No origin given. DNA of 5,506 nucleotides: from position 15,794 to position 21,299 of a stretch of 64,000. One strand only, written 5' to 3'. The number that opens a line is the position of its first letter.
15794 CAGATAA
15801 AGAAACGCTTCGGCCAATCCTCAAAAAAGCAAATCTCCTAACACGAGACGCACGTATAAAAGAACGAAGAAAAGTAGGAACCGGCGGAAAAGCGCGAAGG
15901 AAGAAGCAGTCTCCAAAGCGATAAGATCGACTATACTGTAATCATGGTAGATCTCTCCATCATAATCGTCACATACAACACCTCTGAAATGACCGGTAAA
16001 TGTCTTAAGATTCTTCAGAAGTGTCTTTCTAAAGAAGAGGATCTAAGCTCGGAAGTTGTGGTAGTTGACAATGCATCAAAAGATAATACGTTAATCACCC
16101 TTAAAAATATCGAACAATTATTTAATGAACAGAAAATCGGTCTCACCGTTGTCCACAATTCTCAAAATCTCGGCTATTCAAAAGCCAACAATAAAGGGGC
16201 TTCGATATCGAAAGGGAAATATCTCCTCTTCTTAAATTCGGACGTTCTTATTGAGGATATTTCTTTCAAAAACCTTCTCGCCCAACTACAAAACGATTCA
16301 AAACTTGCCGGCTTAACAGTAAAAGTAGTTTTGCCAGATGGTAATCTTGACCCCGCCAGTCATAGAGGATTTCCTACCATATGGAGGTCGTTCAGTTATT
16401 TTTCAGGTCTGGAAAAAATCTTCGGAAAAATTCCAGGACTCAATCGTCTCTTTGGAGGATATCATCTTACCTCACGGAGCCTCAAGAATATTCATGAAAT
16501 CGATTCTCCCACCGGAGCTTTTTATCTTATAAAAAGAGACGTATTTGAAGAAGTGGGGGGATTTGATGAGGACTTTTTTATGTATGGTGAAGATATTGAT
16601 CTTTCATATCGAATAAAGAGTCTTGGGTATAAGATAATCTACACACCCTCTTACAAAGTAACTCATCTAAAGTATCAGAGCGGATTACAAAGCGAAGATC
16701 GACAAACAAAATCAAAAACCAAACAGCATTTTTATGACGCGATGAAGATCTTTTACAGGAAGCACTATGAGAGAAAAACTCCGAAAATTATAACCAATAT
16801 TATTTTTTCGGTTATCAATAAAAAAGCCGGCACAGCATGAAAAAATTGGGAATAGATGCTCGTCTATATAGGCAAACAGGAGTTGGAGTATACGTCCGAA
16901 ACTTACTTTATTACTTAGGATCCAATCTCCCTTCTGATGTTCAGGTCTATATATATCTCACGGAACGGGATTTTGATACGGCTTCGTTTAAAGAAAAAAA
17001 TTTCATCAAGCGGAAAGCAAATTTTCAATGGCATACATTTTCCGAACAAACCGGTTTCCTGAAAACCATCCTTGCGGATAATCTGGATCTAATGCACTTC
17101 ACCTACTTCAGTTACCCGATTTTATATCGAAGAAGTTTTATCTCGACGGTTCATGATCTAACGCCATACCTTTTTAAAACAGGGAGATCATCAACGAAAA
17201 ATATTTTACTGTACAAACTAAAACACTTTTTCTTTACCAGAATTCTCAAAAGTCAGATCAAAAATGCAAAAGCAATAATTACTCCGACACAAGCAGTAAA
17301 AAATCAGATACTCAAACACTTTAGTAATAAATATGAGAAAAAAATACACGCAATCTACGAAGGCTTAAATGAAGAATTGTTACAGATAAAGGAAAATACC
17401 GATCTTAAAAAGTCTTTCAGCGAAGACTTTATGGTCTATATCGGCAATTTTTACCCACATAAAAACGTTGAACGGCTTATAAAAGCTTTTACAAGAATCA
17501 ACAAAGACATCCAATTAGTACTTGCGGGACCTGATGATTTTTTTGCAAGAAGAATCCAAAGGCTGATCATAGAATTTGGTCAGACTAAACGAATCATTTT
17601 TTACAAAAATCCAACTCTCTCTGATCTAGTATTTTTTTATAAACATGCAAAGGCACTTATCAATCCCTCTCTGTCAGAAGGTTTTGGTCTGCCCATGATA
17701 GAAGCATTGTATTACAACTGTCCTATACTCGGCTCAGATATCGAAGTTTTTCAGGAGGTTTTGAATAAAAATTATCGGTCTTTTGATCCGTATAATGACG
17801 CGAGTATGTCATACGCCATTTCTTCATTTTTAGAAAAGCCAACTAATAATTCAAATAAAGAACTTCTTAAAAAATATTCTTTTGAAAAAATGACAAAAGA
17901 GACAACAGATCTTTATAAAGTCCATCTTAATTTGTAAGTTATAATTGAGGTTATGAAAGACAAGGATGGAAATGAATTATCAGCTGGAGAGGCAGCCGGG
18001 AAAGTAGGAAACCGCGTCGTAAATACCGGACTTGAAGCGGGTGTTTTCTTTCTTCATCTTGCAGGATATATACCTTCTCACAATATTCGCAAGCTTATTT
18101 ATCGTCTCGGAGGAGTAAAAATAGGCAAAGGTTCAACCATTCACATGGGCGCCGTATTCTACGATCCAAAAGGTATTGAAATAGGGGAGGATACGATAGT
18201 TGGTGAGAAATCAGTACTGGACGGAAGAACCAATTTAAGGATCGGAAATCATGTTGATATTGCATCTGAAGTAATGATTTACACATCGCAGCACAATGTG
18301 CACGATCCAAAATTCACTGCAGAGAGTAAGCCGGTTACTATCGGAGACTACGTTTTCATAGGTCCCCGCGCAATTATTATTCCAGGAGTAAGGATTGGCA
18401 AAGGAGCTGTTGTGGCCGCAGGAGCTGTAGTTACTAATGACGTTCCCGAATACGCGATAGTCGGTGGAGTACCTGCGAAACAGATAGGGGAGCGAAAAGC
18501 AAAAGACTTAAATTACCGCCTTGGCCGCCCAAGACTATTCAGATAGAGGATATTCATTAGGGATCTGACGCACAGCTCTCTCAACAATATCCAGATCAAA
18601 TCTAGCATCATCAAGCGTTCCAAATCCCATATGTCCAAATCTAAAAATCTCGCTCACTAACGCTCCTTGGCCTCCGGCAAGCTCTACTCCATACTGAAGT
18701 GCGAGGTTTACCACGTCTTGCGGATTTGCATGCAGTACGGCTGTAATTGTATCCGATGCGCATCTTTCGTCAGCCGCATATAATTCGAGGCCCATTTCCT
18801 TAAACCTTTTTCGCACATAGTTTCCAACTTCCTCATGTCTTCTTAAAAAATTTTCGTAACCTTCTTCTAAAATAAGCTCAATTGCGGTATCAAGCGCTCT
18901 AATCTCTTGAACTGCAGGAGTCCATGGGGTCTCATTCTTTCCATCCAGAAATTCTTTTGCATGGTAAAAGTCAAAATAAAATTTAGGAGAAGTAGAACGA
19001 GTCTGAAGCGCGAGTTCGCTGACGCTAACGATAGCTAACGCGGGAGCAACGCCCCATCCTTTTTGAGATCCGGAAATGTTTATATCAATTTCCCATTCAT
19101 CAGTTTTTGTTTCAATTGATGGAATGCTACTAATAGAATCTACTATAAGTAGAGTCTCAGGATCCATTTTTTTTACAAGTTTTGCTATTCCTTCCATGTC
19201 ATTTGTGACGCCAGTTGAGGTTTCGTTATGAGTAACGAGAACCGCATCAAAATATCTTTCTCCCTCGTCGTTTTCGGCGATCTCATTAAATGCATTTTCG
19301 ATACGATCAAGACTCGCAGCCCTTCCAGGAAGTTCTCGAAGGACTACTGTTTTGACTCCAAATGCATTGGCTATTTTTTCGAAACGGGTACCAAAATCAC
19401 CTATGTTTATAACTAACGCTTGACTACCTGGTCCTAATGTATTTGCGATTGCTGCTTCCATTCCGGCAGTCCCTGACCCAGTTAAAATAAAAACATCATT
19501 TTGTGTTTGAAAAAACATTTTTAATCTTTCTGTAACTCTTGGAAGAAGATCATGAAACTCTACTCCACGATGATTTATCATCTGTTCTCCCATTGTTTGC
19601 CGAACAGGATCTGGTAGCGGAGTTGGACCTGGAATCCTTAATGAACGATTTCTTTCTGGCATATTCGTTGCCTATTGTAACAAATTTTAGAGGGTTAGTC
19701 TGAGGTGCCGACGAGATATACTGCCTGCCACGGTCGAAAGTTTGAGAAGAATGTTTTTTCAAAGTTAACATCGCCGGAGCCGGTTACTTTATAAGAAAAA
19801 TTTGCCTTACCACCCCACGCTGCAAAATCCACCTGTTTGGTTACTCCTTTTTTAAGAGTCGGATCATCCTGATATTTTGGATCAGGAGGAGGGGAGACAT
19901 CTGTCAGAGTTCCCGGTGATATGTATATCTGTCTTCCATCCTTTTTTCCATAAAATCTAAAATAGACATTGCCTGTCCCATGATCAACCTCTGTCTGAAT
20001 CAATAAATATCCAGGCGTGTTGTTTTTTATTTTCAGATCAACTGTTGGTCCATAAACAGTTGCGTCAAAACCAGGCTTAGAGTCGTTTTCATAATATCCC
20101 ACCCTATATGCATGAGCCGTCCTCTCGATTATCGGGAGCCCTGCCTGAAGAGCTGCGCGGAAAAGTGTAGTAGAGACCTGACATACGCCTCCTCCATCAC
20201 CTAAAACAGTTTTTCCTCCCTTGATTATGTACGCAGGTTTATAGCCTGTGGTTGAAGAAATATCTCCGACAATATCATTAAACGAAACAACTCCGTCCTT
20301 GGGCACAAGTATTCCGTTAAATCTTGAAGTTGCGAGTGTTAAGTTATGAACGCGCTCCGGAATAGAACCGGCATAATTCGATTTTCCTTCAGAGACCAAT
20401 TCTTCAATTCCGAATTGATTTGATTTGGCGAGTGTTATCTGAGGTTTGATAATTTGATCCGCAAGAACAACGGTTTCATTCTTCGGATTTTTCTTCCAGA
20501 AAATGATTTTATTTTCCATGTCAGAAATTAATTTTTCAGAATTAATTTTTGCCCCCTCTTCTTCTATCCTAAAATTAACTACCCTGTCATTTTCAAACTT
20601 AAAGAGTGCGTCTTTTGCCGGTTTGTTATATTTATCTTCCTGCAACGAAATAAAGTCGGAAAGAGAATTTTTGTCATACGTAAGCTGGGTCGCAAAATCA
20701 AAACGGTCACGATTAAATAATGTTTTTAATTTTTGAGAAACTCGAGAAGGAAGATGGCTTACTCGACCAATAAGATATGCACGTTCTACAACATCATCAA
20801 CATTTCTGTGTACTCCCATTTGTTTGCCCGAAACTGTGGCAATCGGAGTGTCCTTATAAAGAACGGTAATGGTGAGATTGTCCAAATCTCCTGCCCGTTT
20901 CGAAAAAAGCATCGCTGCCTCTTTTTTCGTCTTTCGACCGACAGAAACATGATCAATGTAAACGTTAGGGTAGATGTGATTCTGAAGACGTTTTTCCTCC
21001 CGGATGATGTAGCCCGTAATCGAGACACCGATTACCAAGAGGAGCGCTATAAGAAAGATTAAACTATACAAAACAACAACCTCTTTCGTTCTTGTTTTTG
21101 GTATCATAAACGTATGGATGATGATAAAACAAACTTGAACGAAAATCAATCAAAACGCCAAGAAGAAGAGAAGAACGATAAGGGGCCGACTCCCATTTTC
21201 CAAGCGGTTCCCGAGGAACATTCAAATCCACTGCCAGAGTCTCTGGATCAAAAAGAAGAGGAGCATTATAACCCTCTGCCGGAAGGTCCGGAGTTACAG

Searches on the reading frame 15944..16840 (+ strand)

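Call 49: search_protein_families(library=pfam, proteins=[window:15944-16840:+], max_evalue=0.001)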
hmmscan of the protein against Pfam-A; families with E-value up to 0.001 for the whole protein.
window:15944-16840:+ (298 aa): 7 families
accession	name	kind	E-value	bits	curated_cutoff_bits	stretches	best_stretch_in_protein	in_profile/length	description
PF00535.33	Glycos_transf_2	-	1.3e-22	80.9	23.3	1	5-163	1-149/168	Glycosyl transferase family 2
PF13641.12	Glyco_tranf_2_3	-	2.5e-19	70.6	27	1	4-246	3-216/230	Glycosyltransferase like family 2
PF10111.15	Glyco_tranf_2_2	-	1.5e-12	48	27.3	1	23-240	19-214/276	Glycosyltransferase like family 2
PF13632.12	Glyco_trans_2_3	-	2.2e-09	37.9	27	1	175-258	57-139/198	Glycosyl transferase family group 2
PF13712.12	Glyco_tranf_2_5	-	1e-06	29.1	27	1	53-253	16-198/210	Glycosyltransferase like family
PF02709.20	Glyco_transf_7C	-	1.7e-05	24.8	23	1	185-236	15-67/78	N-terminal domain of galactosyltransferase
PF13506.12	Glyco_transf_21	-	0.00026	20.9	21.7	0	182-240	95-153/174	Glycosyl transferase family 21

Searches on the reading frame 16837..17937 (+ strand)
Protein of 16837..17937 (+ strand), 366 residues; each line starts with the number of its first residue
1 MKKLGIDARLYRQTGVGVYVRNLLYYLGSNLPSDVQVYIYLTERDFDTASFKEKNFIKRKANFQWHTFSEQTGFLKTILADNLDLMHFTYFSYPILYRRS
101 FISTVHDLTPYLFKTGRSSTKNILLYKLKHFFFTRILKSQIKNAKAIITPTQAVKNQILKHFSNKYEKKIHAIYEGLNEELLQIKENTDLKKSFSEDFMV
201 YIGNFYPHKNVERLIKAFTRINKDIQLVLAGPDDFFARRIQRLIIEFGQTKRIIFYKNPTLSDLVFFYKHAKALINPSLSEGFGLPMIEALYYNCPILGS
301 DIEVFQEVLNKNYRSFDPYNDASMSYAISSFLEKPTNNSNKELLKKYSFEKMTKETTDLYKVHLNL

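Call 49: search_protein_families(library=pfam, proteins=[window:16837-17937:+], max_evalue=0.001)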
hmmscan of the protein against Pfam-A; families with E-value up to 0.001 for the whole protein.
window:16837-17937:+ (366 aa): 4 families
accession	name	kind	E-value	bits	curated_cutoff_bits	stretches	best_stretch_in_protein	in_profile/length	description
PF00534.26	Glycos_transf_1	-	1e-25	90.7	26.4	1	195-338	14-160/172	Glycosyl transferases group 1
PF13692.12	Glyco_trans_1_4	-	4.4e-17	63.1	27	1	199-333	4-141/142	Glycosyl transferases group 1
PF13439.12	Glyco_transf_4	-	2.2e-09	38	28.5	1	15-180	3-169/170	Glycosyltransferase Family 4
PF20706.3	GT4-conflict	-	0.00047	19.7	26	1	156-301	159-312/385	Family 4 Glycosyltransferase in conflict systems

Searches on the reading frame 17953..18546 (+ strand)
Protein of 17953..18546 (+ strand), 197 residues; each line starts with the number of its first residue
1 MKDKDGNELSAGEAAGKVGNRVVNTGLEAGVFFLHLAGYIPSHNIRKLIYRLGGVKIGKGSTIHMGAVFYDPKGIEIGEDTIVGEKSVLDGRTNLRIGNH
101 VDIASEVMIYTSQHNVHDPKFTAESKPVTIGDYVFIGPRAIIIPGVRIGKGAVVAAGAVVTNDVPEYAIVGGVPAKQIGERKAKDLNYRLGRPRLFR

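Call 49: search_protein_families(library=pfam, proteins=[window:17953-18546:+], max_evalue=0.001)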
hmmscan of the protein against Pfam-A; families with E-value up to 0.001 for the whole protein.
window:17953-18546:+ (197 aa): 3 families
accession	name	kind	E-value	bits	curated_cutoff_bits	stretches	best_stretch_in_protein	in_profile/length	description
PF00132.30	Hexapep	-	1e-17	63.4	27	1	128-162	2-36/36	Bacterial transferase hexapeptide (six repeats)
PF14602.12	Hexapep_2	-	8.5e-11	41.8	27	1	127-161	1-33/34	Hexapeptide repeat of succinyl-transferase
PF25084.1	LbH_EIF2B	-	0.00036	20.9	54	0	75-164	22-97/105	EIF2B subunit epsilon LbH domain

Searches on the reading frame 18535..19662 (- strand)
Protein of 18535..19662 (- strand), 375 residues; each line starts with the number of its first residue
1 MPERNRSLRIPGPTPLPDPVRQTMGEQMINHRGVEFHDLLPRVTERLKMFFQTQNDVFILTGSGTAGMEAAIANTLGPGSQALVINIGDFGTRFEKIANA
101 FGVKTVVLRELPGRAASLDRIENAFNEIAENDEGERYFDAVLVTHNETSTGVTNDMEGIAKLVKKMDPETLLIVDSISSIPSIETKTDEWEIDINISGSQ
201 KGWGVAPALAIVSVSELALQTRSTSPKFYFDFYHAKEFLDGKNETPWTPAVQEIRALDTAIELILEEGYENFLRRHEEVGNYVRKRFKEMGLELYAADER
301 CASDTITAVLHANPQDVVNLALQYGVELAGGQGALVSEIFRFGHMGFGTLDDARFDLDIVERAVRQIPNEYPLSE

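Call 5: search_protein_families(library=pfam, proteins=[window:18535-19662:-], max_evalue=0.001)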
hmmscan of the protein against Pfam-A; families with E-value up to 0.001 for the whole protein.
window:18535-19662:- (375 aa): 1 family
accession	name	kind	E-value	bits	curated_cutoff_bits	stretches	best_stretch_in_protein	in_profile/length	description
PF00266.25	Aminotran_5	-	1.1e-17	64.5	21.5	1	27-332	32-339/371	Aminotransferase class-V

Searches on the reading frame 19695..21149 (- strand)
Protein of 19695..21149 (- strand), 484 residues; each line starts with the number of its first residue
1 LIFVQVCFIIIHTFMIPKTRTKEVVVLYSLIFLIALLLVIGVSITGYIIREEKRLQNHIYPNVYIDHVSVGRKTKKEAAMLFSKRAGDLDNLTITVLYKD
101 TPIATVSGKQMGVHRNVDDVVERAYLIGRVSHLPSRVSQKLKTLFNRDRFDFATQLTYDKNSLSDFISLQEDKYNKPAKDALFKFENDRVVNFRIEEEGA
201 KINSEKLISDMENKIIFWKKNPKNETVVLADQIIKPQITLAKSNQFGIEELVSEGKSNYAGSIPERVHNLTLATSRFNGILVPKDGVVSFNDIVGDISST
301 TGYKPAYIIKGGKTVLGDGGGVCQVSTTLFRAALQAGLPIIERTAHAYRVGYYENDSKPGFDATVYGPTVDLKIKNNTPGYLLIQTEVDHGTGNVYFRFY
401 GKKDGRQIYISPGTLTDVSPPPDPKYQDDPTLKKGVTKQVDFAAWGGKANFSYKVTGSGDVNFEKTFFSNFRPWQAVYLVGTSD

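Call 5: search_protein_families(library=pfam, proteins=[window:19695-21149:-], max_evalue=0.001)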
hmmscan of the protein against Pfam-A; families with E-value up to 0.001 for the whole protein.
window:19695-21149:- (484 aa): 2 families
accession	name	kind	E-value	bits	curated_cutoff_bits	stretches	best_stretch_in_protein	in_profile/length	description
PF04294.18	VanW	-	2.6e-39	134.1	27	1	265-393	1-125/130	VanW like protein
PF12229.13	PG_binding_4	-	1.1e-13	51.8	22.1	1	105-215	2-108/117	Putative peptidoglycan binding domain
